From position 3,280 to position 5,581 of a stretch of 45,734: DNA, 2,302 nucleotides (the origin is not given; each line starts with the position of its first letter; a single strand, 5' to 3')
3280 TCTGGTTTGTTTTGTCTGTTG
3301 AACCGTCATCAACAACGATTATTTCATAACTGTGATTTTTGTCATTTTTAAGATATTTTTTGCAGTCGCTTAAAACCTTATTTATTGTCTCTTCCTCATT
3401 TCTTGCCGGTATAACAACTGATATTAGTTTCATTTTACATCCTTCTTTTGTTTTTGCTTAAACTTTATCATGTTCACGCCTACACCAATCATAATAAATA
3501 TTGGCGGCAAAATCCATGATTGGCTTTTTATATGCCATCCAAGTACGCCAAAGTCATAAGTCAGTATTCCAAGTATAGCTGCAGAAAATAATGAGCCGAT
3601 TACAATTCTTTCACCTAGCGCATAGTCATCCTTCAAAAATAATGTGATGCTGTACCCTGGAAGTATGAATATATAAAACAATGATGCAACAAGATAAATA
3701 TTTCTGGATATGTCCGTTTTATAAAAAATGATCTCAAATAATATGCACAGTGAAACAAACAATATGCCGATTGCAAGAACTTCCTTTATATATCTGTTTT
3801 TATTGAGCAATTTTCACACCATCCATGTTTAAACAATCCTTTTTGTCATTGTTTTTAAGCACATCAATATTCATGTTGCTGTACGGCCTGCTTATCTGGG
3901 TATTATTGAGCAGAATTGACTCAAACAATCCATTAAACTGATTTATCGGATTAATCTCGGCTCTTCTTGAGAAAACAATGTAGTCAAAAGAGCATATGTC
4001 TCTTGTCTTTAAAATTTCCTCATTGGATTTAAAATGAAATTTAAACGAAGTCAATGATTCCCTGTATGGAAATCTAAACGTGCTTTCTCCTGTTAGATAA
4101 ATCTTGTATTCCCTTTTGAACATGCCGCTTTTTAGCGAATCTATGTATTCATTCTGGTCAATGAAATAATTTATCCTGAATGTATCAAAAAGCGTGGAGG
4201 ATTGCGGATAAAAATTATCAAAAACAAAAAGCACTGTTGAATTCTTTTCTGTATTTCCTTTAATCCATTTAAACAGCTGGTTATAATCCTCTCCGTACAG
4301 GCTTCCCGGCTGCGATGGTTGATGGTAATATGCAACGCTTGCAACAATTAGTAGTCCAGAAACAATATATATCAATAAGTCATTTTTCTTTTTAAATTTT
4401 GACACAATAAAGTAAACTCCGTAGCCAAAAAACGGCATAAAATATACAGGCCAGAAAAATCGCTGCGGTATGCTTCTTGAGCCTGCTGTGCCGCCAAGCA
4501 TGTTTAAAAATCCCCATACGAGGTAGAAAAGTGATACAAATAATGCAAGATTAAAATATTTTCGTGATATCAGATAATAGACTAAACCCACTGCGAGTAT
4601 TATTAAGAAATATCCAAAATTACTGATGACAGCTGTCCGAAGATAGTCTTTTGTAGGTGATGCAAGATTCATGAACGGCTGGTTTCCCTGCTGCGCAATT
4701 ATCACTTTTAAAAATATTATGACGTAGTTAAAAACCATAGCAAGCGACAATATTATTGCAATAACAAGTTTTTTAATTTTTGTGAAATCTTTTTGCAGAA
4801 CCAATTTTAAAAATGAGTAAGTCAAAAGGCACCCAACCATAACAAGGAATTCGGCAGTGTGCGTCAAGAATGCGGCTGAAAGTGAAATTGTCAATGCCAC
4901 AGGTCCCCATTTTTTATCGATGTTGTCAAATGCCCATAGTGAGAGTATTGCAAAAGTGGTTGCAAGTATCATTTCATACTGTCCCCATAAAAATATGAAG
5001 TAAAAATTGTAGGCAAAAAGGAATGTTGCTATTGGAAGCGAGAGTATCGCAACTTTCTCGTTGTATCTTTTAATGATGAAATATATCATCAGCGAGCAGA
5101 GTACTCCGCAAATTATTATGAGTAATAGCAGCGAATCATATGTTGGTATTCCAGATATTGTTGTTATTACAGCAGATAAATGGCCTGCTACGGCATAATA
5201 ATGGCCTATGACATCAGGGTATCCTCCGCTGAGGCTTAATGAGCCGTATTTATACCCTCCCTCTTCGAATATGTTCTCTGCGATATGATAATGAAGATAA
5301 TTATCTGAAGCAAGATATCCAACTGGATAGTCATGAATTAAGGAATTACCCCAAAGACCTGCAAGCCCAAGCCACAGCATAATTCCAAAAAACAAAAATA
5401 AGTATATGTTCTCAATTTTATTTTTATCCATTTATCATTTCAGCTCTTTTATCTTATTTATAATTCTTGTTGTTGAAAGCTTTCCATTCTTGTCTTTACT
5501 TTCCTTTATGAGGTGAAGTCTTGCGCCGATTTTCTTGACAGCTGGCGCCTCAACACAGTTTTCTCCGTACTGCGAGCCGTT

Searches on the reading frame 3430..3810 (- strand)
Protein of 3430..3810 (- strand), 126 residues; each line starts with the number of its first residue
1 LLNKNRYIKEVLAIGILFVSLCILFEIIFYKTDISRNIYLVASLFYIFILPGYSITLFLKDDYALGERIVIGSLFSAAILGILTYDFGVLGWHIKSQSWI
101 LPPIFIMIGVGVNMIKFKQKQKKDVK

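Call 6: search_protein_families(library=pfam, proteins=[window:3430-3810:-], max_evalue=0.001)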
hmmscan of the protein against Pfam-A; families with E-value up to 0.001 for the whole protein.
window:3430-3810:- (126 aa): 0 families

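Call 31: search_protein_families(library=ncbifam, proteins=[window:3430-3810:-], max_evalue=0.01)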
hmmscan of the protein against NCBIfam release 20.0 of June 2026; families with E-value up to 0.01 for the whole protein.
window:3430-3810:- (126 aa): 0 families

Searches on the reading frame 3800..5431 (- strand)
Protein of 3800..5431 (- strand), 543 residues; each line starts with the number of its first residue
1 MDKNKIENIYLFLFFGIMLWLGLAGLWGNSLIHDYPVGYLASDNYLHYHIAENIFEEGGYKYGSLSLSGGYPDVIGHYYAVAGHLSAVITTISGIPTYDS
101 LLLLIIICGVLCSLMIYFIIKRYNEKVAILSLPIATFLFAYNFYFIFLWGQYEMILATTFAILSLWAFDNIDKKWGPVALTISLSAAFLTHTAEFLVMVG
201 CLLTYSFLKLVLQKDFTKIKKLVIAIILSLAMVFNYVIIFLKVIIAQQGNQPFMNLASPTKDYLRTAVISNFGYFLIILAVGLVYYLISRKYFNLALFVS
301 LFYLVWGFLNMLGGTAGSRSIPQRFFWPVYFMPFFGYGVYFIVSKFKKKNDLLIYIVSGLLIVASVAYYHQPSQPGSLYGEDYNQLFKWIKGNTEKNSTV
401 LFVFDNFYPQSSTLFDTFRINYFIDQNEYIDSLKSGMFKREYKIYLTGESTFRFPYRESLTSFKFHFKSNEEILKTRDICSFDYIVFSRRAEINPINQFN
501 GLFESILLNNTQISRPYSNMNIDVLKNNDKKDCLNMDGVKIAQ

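Call 3: search_protein_families(library=pfam, proteins=[window:3800-5431:-], max_evalue=0.01)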
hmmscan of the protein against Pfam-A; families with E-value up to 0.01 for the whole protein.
window:3800-5431:- (543 aa): 0 families

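Call 5: search_protein_families(library=ncbifam, proteins=[window:3800-5431:-], max_evalue=0.001)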
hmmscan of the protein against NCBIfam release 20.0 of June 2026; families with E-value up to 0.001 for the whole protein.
window:3800-5431:- (543 aa): 0 families

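Call 36: find_homologous_proteins(query=window:3800-5431:-, max_evalue=0.001)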
Query window:3800-5431:- (543 aa): 2 proteins with E <= 0.001 among 8000 candidates.
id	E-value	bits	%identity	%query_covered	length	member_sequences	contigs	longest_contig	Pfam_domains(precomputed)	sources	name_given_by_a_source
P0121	0.0e+0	1217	100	100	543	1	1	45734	-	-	-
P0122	1.1e-104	369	38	98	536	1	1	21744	-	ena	-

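Call 48: search_protein_representatives(protein=window:3800-5431:-)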
Query: 543 residues. Proteins with E-value up to 0.001 (for the whole library): 319; up to 1e-10: 257; up to 1e-30: 154. The best 150 are listed.
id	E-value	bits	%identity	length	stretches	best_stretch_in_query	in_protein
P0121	0.0e+00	1216.7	100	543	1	1-543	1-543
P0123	3.4e-110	385.8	36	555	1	3-541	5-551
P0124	1.6e-104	367.1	37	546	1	7-535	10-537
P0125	1.9e-75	271.1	33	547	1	3-534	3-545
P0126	2.9e-75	270.5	32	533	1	7-534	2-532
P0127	1.6e-74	268.1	32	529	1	8-534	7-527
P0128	2.0e-74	267.8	33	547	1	6-536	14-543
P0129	6.6e-74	266.1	36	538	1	13-535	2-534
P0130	1.0e-73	265.5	33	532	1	7-534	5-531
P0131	1.2e-73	265.2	34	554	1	4-534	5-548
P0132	6.0e-72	259.6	33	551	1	2-540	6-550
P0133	7.0e-72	259.4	31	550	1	6-539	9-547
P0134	2.4e-70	254.4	32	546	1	4-534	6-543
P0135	2.7e-70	254.2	34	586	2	5-298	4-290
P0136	8.6e-70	252.5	33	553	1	6-534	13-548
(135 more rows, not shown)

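Call 51: search_protein_families(library=pfam, alignment_id=A2, max_evalue=0.01)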
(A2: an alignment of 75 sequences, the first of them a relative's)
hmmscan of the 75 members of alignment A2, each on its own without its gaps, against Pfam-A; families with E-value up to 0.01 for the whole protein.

A. member 1, P0121 (543 aa): 0 families

B. families by the number of members that match (of 75 scanned): 8 families
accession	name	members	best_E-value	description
PF20176.3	DUF6541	13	1.8e-08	Family of unknown function (DUF6541)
PF13231.12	PMT_2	7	7.9e-08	Dolichyl-phosphate-mannose-protein mannosyltransferase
PF10131.15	PTPS_related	1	6.3e-05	6-pyruvoyl-tetrahydropterin synthase related domain; membrane protein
PF11992.13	TgpA_N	1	0.00014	TgpA N-terminal domain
PF19845.4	DUF6320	1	0.00046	Family of unknown function (DUF6320)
PF19510.5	DUF6044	1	0.0012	Protein of unknown function (DUF6044)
PF05875.18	Ceramidase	1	0.0038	Ceramidase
PF07271.16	Cytadhesin_P30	1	0.0054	Cytadhesin P30/P32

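Call 56: predict_structure(alignment_id=A2)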
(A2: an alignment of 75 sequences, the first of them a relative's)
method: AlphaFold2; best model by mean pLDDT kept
length: 543 residues; sequences in the alignment: 75
mean_pLDDT: 95.4   pTM: 0.93
mean pLDDT of the five models: 95.4, 94.7, 94.7, 94.5, 94.4
residues with pLDDT >= 90: 504; 70-90: 35; 50-70: 2; < 50: 2
segments of 3 or more residues with pLDDT < 50: none
pLDDT, mean of each block of 10 residues (from residue 1): 81 98 95 96 97 97 97 96 98 98 98 98 96 98 94 98 98 97 98 97 97 95 98 97 92 92 87 97 92 91 97 94 97 98 87 96 97 93 97 98 92 97 97 97 97 96 95 96 96 90 97 97 97 95 83
secondary structure, 60 per line:
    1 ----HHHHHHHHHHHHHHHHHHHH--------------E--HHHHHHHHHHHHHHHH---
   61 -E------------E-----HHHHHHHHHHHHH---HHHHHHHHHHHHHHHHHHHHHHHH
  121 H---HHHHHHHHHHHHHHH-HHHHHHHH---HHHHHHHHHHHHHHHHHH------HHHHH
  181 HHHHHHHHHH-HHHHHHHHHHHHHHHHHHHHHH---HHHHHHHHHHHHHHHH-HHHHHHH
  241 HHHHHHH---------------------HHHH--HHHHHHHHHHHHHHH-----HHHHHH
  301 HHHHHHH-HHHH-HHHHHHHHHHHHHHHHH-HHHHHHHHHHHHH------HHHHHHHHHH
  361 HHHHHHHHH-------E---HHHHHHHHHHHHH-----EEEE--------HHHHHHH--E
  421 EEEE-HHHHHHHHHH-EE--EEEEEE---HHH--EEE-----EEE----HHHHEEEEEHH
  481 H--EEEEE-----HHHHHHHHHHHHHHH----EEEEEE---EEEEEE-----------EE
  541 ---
elements in order: H5-24 H42-57 H81-93 H97-121 H125-139 H141-148 H152-169 H176-190 H192-213 H217-232 H234-247 H269-272 H275-289 H295-307 H309-312 H314-330 H332-344 H351-369 H381-393 E399-402 H411-417 E420-424 H426-435 E441-446 E455-457 E463-465 H470-473 E474-478 E484-488 H494-508 E513-518 E522-527

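Call 59: fold_search(model_id=the predicted structure, library=pdb)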
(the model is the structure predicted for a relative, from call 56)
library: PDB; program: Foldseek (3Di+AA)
matches with E <= 10: 290; with E <= 0.001: 24
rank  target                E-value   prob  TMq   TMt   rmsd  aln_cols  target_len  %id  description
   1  3rce_A                7.0e-09  1.00  0.55  0.46  14.1       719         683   12  Bacterial oligosaccharyltransferase PglB (released 2011-06-15)
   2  5ogl_A                1.4e-08  1.00  0.54  0.43   7.0       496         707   14  Structure of bacterial oligosaccharyltransferase PglB in complex with an acceptor peptide and an lipid-linked oligosac (released 2017-10-25)
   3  6gxc_A                4.5e-08  1.00  0.54  0.43   6.8       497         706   13  Bacterial oligosaccharyltransferase PglB in complex with an inhibitory peptide and a reactive lipid-linked oligosaccha (released 2018-11-14)
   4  8pn9_A                4.5e-08  1.00  0.56  0.48   9.4       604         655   12  Structure of human oligosaccharyltransferase OST-A complex bound to NGI-1 (released 2024-05-08)
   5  3wak                  1.5e-07  1.00  0.53  0.35   8.4       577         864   13  Crystal structure of the Archaeoglobus fulgidus oligosaccharyltransferase (O29867_ARCFU) in the apo form (released 2013-10-30)
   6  8age_A                1.6e-07  1.00  0.53  0.45   8.2       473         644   12  Structure of yeast oligosaccharylransferase complex with acceptor peptide bound (released 2022-12-07)
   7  8b6l_I                2.4e-07  1.00  0.53  0.43   9.5       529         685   12  Subtomogram average of the human Sec61-TRAP-OSTA-translocon (released 2022-12-07)
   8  7oci_F                2.6e-07  1.00  0.53  0.46  10.5       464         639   12  Cryo-EM structure of yeast Ost6p containing oligosaccharyltransferase complex (released 2022-02-16)
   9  7e9s_A                3.1e-07  1.00  0.52  0.34   8.2       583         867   11  Archaeal oligosaccharyltransferase AglB from Archaeoglobus fulgidus in complex with an inhibitory peptide and a dolich (released 2021-09-08)
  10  6ftg_5                4.5e-07  1.00  0.54  0.47  11.2       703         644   12  Subtomogram average of OST-containing ribosome-translocon complexes from canine rough microsomal membranes (released 2018-03-21)
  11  9n9j_I                5.9e-07  1.00  0.52  0.42   9.3       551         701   12  Structure of a GRP94 folding intermediate engaged with a CCDC134- and FKBP11-bound secretory translocon (released 2025-11-19)
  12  8agb_A                6.7e-07  1.00  0.52  0.45  11.1       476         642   13  Structure of yeast oligosaccharylransferase complex with lipid-linked oligosaccharide bound (released 2022-12-07)
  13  5gmy_A                1.6e-06  1.00  0.52  0.35   7.8       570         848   14  Crystal structure of the Archaeoglobus fulgidus oligosaccharyltransferase (O29867_ARCFU) tethered with an acceptor pep (released 2017-02-01)
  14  6c26_A                2.0e-06  1.00  0.53  0.45  11.9       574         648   13  The Cryo-EM structure of a eukaryotic oligosaccharyl transferase complex (released 2018-01-31)
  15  6ezn_F                2.4e-06  1.00  0.50  0.43  10.6       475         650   14  Cryo-EM structure of the yeast oligosaccharyltransferase (OST) complex (released 2018-01-17)
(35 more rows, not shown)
